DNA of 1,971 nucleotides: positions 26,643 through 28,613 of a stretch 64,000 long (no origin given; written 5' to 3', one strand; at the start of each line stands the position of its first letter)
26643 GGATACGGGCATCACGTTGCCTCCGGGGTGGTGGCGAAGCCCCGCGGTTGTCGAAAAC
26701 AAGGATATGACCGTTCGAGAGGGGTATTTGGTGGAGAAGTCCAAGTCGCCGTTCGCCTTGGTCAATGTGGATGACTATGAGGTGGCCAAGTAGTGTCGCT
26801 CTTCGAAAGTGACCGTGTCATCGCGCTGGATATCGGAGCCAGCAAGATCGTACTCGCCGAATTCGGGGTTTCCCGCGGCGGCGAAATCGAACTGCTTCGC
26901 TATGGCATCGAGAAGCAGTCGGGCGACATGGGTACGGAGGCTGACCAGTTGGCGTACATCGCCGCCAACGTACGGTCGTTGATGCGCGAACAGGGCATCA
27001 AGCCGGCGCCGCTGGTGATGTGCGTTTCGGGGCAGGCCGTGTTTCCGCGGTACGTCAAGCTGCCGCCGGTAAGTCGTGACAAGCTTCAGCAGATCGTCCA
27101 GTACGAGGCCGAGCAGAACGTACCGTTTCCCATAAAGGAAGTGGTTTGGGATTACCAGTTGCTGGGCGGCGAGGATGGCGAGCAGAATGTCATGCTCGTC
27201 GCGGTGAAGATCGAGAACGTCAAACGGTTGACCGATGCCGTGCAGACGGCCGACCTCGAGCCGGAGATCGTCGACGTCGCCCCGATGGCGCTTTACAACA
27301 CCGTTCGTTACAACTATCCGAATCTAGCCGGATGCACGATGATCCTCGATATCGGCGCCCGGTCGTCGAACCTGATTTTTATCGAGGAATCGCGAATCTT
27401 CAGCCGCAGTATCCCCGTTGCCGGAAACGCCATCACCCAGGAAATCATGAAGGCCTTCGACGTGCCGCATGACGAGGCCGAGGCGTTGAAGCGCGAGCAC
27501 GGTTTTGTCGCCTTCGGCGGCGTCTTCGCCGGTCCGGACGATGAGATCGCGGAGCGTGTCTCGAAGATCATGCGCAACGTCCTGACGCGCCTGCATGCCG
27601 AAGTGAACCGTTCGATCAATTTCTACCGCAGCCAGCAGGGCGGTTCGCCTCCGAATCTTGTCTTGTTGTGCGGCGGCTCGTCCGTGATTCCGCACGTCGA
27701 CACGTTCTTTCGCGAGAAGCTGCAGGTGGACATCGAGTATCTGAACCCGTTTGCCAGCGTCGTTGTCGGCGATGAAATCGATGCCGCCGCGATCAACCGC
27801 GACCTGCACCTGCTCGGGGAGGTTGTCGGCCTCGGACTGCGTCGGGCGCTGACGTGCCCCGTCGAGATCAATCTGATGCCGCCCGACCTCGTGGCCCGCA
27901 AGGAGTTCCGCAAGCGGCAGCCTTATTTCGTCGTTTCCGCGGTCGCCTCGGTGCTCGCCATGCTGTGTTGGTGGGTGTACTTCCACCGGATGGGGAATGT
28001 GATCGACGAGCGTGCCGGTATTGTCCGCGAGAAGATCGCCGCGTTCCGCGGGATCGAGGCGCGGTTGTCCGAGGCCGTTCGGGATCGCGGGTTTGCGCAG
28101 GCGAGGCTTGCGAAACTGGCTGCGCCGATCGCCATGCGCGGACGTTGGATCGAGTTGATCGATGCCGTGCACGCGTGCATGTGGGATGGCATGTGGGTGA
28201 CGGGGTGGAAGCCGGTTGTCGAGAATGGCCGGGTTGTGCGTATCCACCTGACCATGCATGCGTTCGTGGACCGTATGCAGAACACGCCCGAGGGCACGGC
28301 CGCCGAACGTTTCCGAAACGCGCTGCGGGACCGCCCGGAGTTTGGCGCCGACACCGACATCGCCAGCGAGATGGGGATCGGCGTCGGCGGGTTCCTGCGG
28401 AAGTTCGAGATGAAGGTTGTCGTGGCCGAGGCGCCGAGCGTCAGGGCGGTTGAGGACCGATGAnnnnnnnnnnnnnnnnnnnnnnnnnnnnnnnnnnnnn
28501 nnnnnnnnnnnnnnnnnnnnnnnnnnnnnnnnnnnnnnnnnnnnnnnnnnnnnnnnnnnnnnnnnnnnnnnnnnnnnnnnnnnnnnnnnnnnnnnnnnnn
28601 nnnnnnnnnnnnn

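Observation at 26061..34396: PVC-type pilus/secretin assembly operon: PilM-PilN fusion, PilO-like, Ca-binding zinc-ribbon protein and a giant secretin, with no pilin or ATPase in view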

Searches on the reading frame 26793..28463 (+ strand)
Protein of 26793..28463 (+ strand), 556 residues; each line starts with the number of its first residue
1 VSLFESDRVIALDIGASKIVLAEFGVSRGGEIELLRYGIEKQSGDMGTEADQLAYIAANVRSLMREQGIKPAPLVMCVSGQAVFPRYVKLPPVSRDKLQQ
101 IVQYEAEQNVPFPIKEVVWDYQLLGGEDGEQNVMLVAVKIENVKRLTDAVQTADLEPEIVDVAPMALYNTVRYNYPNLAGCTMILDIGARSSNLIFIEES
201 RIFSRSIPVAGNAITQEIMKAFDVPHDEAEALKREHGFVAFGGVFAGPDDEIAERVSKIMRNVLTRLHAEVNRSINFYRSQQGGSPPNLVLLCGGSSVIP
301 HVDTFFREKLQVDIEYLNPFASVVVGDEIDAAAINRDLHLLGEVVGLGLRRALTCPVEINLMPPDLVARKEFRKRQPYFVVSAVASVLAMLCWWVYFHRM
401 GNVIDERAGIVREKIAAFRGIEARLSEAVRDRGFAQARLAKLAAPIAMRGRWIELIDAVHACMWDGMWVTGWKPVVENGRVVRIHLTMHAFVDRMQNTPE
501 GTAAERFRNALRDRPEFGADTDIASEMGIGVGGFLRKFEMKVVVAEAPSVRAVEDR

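Call 4: search_protein_families(library=pfam, proteins=[window:26793-28463:+], max_evalue=0.1)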
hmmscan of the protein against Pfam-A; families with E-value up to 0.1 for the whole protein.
window:26793-28463:+ (556 aa): 3 families
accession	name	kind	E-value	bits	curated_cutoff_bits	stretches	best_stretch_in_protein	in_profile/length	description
PF11104.14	PilM_2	-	5.4e-41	141.1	27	1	12-351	2-339/340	Type IV pilus assembly protein PilM;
PF14450.12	FtsA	-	1.7e-11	45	31.8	1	184-323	2-125/127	Cell division protein FtsA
PF06723.19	MreB_Mbl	-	1e-05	25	27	1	181-220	146-186/327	MreB/Mbl protein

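Call 5: search_protein_families(library=ncbifam, proteins=[window:26793-28463:+], max_evalue=0.1)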
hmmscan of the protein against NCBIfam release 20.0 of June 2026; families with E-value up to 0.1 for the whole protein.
window:26793-28463:+ (556 aa): 7 families
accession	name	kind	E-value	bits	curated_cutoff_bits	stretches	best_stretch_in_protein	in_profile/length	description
NF045709.1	Amuc_1101_fam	equivalog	6.3e-152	507.5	650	1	5-481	3-480/608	Amuc_1101 family PilM-like pilus complex protein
TIGR01175.1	pilM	subfamily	8.3e-50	169.7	133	1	9-351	5-347/348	type IV pilus assembly protein PilM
TIGR01174.1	ftsA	equivalog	4.8e-13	48.9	175.85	1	130-243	147-260/371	cell division protein FtsA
NF007009.0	PRK09472.1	equivalog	2e-06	27.1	409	1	129-239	154-264/420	cell division protein FtsA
TIGR01709.2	typeII_sec_gspL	equivalog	0.00011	21.4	65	1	60-167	47-143/392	type II secretion system protein GspL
NF003104.0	PRK04024.1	equivalog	0.032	13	489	1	249-311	182-243/412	2,3-bisphosphoglycerate-independent phosphoglycerate mutase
NF010539.0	PRK13927.1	subfamily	0.033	13.1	293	0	181-221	152-193/339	rod shape-determining protein MreB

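Call 9: find_encoding_contigs(protein=window:26793-28463:+, flank=10000, max_places=6)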
Protein window:26793-28463:+ (556 aa): 2 contigs read that carry it; 2 places shown.
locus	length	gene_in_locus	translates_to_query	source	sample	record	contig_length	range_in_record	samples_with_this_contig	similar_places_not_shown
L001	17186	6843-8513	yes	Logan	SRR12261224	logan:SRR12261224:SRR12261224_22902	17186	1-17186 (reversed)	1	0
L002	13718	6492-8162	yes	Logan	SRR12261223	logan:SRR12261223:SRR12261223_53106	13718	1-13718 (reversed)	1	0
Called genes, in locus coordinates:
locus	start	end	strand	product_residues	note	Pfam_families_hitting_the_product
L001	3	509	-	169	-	?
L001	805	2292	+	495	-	PF03631:Virul_fac_BrkB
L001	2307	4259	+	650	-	PF00580:UvrD-helicase, PF13245:AAA_19, PF13604:AAA_30 (faint), PF13361:UvrD_C, PF13538:UvrD_C_2 (faint)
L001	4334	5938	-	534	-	-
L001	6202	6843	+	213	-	PF28178:Amuc_1102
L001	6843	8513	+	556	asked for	PF11104:PilM_2, PF06723:MreB_Mbl (faint), PF14450:FtsA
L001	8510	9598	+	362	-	PF28028:Amuc_1100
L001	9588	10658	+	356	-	-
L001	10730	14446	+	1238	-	PF00263:Secretin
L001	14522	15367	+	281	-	PF02739:5_3_exonuc_N, PF01367:5_3_exonuc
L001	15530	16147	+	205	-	PF01121:CoaE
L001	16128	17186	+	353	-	?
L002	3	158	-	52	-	?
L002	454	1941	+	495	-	PF03631:Virul_fac_BrkB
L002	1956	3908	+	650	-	PF00580:UvrD-helicase, PF13245:AAA_19, PF13604:AAA_30 (faint), PF13361:UvrD_C, PF13538:UvrD_C_2 (faint)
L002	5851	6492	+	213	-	PF28178:Amuc_1102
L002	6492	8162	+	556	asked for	PF11104:PilM_2, PF06723:MreB_Mbl (faint), PF14450:FtsA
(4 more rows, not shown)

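Call 23: find_homologous_proteins(query=window:26793-28463:+, max_evalue=1e-10)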
Query window:26793-28463:+ (556 aa): 5643 proteins with E <= 1e-10 among 8000 candidates; the best 120 are listed.
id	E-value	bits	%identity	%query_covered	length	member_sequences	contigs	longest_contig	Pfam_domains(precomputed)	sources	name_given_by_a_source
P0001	0.0e+0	1247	100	100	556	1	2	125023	PF06723.20,PF14450.13,PF11104.15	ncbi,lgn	-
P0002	0.0e+0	1031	82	99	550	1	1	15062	PF06723.20,PF14450.13,PF11104.15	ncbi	-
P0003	5.7e-291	984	79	98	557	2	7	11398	PF06723.20,PF14450.13,PF11104.15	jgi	jgi:type IV pilus assembly protein PilM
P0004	6.6e-261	885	70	98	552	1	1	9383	PF06723.20,PF14450.13,PF11104.15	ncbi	-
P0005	1.2e-242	825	67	98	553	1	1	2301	PF06723.20,PF14450.13,PF11104.15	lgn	-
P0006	2.6e-242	823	66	97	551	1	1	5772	PF14450.13,PF11104.15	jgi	-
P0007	6.1e-241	819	65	97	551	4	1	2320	PF14450.13,PF11104.15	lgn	-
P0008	7.6e-241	819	65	97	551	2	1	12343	PF14450.13,PF11104.15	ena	-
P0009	1.3e-240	818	66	97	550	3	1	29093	PF14450.13,PF11104.15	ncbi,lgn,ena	-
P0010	1.4e-240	818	66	97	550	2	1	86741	PF14450.13,PF11104.15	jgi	jgi:type IV pilus assembly protein PilM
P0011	9.1e-240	815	65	98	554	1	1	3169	PF14450.13,PF11104.15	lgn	-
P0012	4.9e-239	813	66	97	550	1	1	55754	PF14450.13,PF11104.15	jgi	jgi:type IV pilus assembly protein PilM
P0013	6.4e-239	812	65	97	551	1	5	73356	PF14450.13,PF11104.15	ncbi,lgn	-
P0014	9.3e-239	812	65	97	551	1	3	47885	PF14450.13,PF11104.15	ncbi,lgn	-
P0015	1.2e-238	811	65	97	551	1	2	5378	PF14450.13,PF11104.15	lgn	-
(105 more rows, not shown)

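Call 24: find_related_loci(query=window:26793-28463:+, collection=genome_contigs, flank=10000)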
Query window:26793-28463:+ (556 aa) in genome_contigs; peptide patterns used: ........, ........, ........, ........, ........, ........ (x = any residue, [..] = any of these).
86 stretches matched a pattern; 15 encode a relative of the query (tblastn E <= 1e-3); 15 distinct loci.
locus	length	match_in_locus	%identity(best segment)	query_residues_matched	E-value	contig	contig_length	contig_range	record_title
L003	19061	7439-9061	66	1-542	0e+0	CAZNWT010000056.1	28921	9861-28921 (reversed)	MAG TPA_asm: uncultured Victivallales bacterium isolate binchicken_co47_191 genome assembly, contig: NODE_1021_length_28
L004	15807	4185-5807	66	1-542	0e+0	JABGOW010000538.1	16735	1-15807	MAG: Verrucomicrobia bacterium isolate co234_bin17 NODE_6215_length_16735_cov_5.407254, whole genome shotgun sequence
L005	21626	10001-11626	65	1-542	0e+0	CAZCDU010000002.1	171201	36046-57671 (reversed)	MAG TPA_asm: uncultured Victivallales bacterium isolate binchicken_co142_396 genome assembly, contig: NODE_80_length_171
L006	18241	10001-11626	64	1-542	0e+0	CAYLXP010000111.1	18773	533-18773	MAG TPA_asm: uncultured Victivallales bacterium isolate SRP200020_co4_239 genome assembly, contig: NODE_3200_length_1877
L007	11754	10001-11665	58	1-554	0e+0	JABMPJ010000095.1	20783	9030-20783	MAG: Lentisphaerae bacterium isolate bin.508 k141_2848407, whole genome shotgun sequence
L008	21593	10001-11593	60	3-529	0e+0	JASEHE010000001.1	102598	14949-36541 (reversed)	MAG: Verrucomicrobiota bacterium isolate Yes70-15 NODE_1_length_102598_cov_16.329026, whole genome shotgun sequence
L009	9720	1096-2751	57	3-548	0e+0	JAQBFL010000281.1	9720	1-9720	MAG: bacterium isolate MAG_440_bin-06 440_bin-06_ctg-281, whole genome shotgun sequence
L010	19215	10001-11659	53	2-551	0e+0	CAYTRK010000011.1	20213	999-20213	MAG TPA_asm: uncultured Victivallaceae bacterium isolate SRP332253_co1_11 genome assembly, contig: NODE_4229_length_2021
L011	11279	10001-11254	67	1-418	0e+0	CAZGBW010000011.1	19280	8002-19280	MAG TPA_asm: uncultured Victivallales bacterium isolate SRP272421_co2_8 genome assembly, contig: NODE_8305_length_19280_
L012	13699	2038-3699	53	2-551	0e+0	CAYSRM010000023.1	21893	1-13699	MAG TPA_asm: uncultured Victivallales bacterium isolate SRP332253_co1_72 genome assembly, contig: NODE_3740_length_21893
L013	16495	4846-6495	52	3-551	0e+0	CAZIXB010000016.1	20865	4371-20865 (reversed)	MAG TPA_asm: uncultured Victivallales bacterium isolate SRP332253_co1_180 genome assembly, contig: NODE_4042_length_2086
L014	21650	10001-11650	52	3-551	0e+0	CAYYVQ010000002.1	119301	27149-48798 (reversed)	MAG TPA_asm: uncultured Victivallales bacterium isolate SRP252850_co1_79 genome assembly, contig: NODE_98_length_119301_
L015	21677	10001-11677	56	3-555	0e+0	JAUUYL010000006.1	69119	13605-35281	MAG: Lentisphaerota bacterium isolate CSMAG_166 CSMAG_166_k127_3462966_length_69119_cov_10.7583, whole genome shotgun se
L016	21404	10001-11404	37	9-474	3e-104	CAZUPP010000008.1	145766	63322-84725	MAG TPA_asm: uncultured Verrucomicrobiales bacterium isolate SRP128890_co1_181 genome assembly, contig: NODE_126_length_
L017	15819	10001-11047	23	4-399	3e-24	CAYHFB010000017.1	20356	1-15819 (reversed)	MAG TPA_asm: uncultured candidatus Brocadiaceae bacterium isolate ERP119702_co1_214 genome assembly, contig: NODE_2875_l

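Call 43: search_solved_structures(query=window:26793-28460:+, max_evalue=1, show_alignments=0)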
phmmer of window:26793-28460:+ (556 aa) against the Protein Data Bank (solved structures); distinct sequences matched with E-value up to 1: 12.
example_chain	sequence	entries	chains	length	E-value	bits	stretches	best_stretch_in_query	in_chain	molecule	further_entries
3jc8_Ma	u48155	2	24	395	3e-40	141.7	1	8-351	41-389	Type IV pilus biogenesis protein PilM | PilM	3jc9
2ych_A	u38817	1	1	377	2.5e-26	95.8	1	10-327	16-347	COMPETENCE PROTEIN PILM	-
5eou_A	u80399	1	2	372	4.1e-23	85.2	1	7-363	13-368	Type 4 fimbrial biogenesis protein PilM,Type 4 fimbrial biogenesis protein PilN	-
5eox_A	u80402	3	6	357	2.7e-22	82.5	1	7-350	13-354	Type 4 fimbrial biogenesis protein PilM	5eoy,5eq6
7q6d_A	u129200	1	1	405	5.6e-06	28.6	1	125-252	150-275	Cell division protein FtsA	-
7q6g_A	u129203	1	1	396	6e-05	25.2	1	126-247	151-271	Cell division protein FtsA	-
7q6f_A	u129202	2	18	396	0.012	17.6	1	124-239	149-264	Cell division protein FtsA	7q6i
7bvy_A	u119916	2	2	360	0.046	15.7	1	182-320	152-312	Cell shape determining protein MreB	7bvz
3wt0_A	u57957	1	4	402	0.11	14.5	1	178-242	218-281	Cell division protein FtsA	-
3wqt_A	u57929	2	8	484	0.15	14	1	178-242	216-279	Cell division protein FtsA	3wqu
2a5j_A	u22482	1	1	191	0.2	13.6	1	154-240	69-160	Ras-related protein Rab-2B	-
7e1c_A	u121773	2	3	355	0.33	12.9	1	182-228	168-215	Cell shape-determining protein MreB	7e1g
